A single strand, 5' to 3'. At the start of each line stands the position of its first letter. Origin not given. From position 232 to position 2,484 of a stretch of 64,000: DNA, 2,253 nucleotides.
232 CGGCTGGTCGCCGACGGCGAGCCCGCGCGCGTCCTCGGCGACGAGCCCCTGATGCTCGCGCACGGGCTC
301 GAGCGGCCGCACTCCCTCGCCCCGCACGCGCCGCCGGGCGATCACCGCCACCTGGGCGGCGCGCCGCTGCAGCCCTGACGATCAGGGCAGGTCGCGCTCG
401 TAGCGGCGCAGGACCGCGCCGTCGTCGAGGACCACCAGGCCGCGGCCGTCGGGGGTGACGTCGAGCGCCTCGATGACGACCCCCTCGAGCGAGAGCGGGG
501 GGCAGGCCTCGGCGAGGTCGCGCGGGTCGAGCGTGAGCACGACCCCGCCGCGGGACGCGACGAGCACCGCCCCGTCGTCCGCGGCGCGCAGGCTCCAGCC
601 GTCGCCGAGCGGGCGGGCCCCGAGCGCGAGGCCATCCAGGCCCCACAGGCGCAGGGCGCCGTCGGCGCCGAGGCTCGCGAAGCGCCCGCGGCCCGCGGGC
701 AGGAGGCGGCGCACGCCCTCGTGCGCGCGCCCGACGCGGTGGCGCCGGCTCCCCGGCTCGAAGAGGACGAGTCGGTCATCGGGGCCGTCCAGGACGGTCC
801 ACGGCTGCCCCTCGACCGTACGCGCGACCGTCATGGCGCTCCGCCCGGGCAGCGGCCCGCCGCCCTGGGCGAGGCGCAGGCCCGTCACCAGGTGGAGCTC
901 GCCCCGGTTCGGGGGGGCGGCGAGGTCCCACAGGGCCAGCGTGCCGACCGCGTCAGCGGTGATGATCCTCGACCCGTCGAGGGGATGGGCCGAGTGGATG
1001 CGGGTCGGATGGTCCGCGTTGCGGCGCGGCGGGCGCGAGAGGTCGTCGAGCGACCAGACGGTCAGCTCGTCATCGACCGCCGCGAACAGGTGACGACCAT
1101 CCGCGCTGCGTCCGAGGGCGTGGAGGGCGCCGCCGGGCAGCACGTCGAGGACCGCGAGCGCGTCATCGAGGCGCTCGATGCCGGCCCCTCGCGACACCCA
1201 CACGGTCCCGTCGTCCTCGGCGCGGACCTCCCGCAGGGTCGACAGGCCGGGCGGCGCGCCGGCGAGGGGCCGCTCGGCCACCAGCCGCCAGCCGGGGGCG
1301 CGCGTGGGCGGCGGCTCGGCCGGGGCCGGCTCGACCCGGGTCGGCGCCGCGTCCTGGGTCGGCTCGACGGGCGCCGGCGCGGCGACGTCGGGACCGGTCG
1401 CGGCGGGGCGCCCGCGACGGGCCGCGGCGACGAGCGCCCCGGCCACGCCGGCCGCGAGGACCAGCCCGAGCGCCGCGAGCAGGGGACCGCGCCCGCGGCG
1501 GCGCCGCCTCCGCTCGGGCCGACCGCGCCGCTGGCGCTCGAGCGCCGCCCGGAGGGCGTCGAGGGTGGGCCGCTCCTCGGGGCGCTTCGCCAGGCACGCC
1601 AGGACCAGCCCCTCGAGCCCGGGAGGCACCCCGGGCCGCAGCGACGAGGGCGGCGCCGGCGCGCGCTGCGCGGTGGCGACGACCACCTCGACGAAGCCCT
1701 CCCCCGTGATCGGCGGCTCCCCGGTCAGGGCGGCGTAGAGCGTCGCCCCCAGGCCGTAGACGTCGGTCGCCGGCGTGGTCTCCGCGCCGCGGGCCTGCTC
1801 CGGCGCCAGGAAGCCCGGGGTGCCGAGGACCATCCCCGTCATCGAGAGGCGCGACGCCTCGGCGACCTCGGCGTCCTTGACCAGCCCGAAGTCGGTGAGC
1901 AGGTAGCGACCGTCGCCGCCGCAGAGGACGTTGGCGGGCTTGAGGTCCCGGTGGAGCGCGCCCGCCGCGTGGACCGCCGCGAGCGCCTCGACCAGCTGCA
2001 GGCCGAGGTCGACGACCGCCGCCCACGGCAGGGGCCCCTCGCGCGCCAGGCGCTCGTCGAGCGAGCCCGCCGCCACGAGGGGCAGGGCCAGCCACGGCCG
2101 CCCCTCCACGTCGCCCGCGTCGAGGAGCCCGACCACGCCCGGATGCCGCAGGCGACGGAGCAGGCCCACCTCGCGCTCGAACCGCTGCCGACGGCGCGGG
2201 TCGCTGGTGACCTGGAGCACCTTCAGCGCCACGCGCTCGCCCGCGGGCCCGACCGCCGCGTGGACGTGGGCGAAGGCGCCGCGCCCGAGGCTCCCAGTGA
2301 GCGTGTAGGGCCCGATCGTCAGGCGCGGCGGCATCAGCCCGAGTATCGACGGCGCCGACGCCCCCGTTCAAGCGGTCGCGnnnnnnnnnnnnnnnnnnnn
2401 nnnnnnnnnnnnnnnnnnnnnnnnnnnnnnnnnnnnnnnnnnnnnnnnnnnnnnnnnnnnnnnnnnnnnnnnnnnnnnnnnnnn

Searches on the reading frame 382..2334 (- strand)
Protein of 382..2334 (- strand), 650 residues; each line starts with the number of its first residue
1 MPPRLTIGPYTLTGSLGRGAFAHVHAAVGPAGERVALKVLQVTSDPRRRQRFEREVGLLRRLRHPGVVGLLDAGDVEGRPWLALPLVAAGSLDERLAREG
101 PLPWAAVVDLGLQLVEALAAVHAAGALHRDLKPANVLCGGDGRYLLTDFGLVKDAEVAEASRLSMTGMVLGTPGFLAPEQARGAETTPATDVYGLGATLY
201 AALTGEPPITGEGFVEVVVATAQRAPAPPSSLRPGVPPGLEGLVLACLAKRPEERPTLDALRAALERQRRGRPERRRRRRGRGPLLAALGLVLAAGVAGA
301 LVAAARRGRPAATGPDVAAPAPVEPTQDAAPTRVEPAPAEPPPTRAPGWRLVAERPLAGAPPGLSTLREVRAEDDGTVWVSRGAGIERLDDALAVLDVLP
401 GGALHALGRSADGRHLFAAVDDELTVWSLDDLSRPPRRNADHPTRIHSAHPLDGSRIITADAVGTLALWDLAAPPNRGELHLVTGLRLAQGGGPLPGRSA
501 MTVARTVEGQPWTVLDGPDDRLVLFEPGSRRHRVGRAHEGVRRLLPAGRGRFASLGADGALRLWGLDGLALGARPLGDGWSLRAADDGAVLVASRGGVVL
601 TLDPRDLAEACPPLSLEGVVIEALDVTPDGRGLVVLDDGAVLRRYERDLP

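Call 66: search_protein_families(library=pfam, proteins=[window:382-2334:-], max_evalue=0.0001)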
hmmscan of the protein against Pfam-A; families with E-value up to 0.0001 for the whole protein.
window:382-2334:- (650 aa): 3 families
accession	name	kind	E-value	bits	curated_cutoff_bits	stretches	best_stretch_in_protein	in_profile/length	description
PF00069.31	Pkinase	-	6.2e-40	137.7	31.7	1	10-261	1-257/263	Protein kinase domain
PF07714.23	PK_Tyr_Ser-Thr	-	3.2e-29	102.5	23.1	1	12-264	3-257/258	Protein tyrosine and serine/threonine kinase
PF03109.22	ABC1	-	4e-05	23.3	22.9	0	120-157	182-219/244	ABC1 atypical kinase-like domain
